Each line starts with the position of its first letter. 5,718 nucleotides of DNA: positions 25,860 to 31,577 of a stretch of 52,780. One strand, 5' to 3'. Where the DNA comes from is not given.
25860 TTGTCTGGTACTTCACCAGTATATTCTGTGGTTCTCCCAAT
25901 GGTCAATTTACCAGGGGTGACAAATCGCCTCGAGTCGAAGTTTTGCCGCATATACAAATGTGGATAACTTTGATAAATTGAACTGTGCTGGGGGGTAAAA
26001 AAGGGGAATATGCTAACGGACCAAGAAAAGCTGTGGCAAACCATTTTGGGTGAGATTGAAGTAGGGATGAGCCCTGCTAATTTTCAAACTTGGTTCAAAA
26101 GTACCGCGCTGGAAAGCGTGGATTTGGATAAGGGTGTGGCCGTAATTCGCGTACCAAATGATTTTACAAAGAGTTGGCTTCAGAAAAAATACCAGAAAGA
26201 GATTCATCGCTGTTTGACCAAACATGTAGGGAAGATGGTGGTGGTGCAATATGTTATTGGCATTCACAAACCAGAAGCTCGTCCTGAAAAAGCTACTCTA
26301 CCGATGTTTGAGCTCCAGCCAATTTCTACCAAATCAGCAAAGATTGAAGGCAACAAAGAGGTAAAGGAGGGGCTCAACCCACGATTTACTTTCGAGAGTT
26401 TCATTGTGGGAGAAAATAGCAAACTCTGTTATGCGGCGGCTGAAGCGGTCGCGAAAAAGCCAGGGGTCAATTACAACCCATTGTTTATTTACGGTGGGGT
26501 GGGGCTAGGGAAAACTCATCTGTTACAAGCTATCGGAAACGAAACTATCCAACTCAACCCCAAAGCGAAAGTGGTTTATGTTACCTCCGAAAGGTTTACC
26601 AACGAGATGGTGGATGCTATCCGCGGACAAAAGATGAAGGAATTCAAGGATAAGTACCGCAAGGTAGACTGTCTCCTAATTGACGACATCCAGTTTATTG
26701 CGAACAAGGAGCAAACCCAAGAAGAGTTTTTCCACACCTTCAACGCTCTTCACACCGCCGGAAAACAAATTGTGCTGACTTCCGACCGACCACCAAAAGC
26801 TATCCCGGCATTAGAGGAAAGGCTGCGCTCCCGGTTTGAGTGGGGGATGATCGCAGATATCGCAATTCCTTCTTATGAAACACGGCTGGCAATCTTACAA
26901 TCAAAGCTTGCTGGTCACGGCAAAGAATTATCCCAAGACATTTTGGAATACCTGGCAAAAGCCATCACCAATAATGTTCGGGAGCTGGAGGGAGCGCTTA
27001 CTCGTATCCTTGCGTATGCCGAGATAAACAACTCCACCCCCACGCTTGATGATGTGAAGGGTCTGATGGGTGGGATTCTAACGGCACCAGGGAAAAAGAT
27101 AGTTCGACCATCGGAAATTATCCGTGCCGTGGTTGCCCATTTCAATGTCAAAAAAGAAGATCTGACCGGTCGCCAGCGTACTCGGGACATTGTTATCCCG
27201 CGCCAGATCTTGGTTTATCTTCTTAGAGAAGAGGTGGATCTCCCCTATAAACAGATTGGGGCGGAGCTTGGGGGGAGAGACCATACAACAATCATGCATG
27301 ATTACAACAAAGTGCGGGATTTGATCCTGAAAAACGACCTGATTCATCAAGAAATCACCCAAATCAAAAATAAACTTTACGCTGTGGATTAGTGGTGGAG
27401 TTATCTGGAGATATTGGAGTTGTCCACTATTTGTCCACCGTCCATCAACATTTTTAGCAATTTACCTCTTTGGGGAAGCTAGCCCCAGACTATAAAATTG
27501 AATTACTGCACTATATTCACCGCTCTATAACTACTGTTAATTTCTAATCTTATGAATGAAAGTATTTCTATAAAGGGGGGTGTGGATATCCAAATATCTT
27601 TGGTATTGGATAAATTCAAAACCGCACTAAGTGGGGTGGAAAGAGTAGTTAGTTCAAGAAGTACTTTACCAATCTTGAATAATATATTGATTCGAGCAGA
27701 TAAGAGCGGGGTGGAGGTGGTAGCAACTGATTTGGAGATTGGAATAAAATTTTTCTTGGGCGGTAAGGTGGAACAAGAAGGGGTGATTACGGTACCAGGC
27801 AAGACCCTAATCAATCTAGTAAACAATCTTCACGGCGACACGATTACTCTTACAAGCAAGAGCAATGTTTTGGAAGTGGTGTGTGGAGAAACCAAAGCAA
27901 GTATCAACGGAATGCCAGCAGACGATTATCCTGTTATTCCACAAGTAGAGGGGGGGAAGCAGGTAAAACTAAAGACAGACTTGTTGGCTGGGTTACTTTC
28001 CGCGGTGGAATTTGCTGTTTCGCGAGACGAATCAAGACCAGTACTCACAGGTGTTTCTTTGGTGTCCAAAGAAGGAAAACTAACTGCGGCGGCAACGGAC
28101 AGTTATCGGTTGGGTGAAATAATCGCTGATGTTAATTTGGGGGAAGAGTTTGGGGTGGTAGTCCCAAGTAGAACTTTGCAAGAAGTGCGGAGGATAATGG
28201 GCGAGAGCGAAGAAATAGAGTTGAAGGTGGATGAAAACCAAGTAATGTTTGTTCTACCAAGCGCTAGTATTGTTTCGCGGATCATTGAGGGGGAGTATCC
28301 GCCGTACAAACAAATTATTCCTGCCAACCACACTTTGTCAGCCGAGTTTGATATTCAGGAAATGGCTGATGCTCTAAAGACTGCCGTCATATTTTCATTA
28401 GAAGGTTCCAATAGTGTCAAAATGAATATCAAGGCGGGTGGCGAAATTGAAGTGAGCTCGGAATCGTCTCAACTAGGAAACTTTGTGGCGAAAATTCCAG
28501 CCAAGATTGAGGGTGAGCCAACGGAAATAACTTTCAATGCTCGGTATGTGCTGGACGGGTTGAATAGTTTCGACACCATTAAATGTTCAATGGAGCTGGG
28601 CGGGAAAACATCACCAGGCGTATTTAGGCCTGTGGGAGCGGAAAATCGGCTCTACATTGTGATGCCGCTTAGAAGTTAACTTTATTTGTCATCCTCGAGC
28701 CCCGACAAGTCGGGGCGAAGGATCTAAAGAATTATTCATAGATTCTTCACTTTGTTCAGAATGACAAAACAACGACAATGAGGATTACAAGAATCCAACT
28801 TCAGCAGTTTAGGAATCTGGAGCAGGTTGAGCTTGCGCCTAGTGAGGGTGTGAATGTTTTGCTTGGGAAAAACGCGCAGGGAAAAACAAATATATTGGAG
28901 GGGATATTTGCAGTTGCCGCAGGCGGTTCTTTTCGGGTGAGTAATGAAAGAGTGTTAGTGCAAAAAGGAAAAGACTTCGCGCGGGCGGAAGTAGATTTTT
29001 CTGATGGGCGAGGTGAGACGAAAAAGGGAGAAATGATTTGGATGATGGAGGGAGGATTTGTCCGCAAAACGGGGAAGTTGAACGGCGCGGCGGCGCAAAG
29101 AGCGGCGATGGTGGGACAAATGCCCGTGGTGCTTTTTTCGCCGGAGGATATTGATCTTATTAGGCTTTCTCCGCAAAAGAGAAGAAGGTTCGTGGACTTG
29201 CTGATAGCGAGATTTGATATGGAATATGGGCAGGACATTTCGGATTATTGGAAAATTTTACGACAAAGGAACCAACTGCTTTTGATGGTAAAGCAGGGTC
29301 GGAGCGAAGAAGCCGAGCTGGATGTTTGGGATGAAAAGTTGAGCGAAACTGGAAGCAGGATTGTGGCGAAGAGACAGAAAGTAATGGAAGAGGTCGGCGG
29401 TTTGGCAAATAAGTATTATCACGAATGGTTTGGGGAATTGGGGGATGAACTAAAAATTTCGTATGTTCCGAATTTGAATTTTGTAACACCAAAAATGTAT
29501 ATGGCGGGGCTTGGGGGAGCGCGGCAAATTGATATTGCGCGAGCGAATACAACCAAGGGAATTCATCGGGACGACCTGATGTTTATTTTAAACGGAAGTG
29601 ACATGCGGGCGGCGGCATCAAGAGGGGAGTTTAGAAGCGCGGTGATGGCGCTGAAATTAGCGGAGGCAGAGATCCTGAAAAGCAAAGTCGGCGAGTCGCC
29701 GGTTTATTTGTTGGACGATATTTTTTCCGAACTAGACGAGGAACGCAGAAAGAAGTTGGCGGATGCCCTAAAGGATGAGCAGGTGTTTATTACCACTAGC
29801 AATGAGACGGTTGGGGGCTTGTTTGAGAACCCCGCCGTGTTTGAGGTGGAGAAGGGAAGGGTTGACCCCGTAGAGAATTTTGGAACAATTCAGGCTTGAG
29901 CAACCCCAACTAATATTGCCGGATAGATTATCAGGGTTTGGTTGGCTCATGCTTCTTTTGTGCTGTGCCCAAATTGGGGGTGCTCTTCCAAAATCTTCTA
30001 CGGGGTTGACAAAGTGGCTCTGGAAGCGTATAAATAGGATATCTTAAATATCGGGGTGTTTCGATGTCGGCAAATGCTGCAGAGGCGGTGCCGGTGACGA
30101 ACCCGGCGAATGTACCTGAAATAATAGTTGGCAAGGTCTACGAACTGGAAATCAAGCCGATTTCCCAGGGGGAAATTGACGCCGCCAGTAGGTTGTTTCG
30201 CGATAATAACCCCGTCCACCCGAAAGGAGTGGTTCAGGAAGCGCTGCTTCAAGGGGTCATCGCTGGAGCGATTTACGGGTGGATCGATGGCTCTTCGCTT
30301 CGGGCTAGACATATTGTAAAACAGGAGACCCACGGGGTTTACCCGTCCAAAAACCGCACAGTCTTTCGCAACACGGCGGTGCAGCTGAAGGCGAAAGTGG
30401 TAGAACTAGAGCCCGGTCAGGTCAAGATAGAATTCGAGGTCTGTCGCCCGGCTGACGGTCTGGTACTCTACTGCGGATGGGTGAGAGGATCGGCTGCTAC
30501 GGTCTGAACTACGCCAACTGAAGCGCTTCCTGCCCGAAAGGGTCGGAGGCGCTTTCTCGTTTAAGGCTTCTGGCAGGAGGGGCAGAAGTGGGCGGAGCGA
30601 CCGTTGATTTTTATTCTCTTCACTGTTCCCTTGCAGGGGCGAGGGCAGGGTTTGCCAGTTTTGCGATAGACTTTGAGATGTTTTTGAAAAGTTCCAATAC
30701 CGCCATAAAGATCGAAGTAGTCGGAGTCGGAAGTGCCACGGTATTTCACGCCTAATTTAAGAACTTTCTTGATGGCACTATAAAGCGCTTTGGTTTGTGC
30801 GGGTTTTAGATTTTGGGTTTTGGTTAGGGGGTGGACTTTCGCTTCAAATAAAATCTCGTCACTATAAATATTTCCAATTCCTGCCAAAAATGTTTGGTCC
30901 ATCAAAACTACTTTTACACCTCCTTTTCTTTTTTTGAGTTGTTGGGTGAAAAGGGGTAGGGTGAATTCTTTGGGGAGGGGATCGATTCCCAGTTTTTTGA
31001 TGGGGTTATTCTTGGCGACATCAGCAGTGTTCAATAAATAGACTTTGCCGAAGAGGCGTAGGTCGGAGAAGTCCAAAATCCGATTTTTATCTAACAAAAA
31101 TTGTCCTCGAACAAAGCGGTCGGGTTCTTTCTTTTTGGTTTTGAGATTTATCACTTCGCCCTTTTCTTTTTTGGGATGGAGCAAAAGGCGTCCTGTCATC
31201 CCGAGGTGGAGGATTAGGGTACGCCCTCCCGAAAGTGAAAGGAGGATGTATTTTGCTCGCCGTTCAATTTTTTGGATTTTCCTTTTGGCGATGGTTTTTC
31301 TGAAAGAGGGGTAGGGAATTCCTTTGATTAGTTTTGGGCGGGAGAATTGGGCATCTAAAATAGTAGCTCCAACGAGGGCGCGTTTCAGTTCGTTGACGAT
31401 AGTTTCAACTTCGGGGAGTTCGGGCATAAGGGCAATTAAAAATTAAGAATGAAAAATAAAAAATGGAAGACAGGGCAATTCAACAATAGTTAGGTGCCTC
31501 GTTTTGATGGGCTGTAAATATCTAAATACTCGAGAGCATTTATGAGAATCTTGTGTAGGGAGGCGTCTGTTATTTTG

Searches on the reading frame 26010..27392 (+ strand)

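Call 18: search_protein_families(library=pfam, proteins=[window:26010-27392:+], max_evalue=0.001)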
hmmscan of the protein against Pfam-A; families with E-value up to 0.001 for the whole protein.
window:26010-27392:+ (460 aa): 8 families
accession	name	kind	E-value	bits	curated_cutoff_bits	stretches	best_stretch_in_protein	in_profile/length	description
PF00308.24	Bac_DnaA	-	2.3e-73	246.1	23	1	122-282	1-161/162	Bacterial DnaA ATPAse domain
PF08299.17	Bac_DnaA_C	-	3.9e-25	88.1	31.5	1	368-435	2-69/69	Bacterial dnaA protein helix-turn-helix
PF11638.13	DnaA_N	-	2.2e-13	50.1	24.6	1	7-70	2-64/65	DnaA N-terminal domain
PF01695.23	IstB_IS21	-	8.1e-09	35.8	24.1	1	158-261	95-195/238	IstB-like ATP binding protein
PF00004.35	AAA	-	2.4e-07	31.7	21.2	1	159-277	2-128/131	ATPase family associated with various cellular activities (AAA)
PF01637.24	ATPase_2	-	3e-05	24.4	33.2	1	154-265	19-123/225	ATPase domain predominantly from Archaea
PF13173.12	AAA_14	-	4.2e-05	24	27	1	156-243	3-87/129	AAA domain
PF13401.12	AAA_22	-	0.00024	21.8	27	0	158-205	8-51/130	AAA domain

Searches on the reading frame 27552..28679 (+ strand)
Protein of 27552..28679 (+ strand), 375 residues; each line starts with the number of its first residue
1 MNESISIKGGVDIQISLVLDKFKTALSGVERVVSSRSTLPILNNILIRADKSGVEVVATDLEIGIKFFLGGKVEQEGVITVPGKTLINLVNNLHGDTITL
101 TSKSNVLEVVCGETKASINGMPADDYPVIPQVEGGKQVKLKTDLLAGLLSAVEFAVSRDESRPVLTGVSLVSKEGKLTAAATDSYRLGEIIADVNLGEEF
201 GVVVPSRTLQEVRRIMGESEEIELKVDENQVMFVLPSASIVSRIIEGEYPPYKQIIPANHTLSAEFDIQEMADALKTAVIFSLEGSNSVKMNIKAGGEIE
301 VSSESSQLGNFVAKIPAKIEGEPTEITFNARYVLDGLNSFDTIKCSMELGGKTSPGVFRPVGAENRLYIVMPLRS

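Call 18: search_protein_families(library=pfam, proteins=[window:27552-28679:+], max_evalue=0.001)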
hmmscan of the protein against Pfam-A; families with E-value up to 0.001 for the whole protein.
window:27552-28679:+ (375 aa): 3 families
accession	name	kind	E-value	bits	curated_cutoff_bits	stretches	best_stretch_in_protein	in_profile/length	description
PF00712.24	DNA_pol3_beta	-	2e-33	115.5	24.4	2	16-130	4-120/120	DNA polymerase III beta subunit, N-terminal domain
PF02767.21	DNA_pol3_beta_2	-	3.1e-29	102.1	27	1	140-250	2-115/116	DNA polymerase III beta subunit, central domain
PF02768.20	DNA_pol3_beta_3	-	3e-22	79.1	27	1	253-374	1-121/121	DNA polymerase III beta subunit, C-terminal domain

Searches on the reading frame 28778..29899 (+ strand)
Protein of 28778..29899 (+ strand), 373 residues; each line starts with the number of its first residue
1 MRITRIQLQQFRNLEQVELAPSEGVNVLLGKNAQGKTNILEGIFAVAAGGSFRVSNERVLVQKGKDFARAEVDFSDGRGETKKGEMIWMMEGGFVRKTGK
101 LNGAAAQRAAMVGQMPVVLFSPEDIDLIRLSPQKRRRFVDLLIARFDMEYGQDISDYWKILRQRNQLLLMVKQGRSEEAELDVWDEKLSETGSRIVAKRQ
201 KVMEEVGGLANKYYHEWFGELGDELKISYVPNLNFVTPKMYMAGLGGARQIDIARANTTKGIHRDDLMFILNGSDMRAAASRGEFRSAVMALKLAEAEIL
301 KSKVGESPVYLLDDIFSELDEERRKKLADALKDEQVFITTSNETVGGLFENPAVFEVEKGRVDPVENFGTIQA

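Call 18: search_protein_families(library=pfam, proteins=[window:28778-29899:+], max_evalue=0.001)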
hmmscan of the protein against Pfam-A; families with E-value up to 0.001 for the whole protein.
window:28778-29899:+ (373 aa): 4 families
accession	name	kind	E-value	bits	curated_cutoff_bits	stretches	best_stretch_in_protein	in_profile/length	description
PF02463.25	SMC_N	-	1.5e-21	77.3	40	1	3-344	2-200/220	RecF/RecN/SMC N terminal domain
PF13476.12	AAA_23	-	2.8e-09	38.3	27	1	5-186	1-150/201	AAA domain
PF13175.12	AAA_15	-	1.1e-06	29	32.1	1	1-43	1-43/374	AAA ATPase domain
PF13304.12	AAA_21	-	0.00018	22.1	27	0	25-64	1-32/304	AAA domain, putative AbiEii toxin, Type IV TA system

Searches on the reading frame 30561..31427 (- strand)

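Call 18: search_protein_families(library=pfam, proteins=[window:30561-31427:-], max_evalue=0.001)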
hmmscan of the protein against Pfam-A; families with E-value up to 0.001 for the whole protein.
window:30561-31427:- (288 aa): 3 families
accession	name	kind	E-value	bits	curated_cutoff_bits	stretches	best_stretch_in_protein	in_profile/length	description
PF01149.29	Fapy_DNA_glyco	-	1.1e-29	103.9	25.5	1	1-129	1-117/117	Formamidopyrimidine-DNA glycosylase N-terminal domain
PF06831.19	H2TH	-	7.4e-26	90.4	34.7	1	146-233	1-88/93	Formamidopyrimidine-DNA glycosylase H2TH domain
PF06827.20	zf-FPG_IleRS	-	8.4e-08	32.3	21.3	1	258-287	1-29/30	Zinc finger found in FPG and IleRS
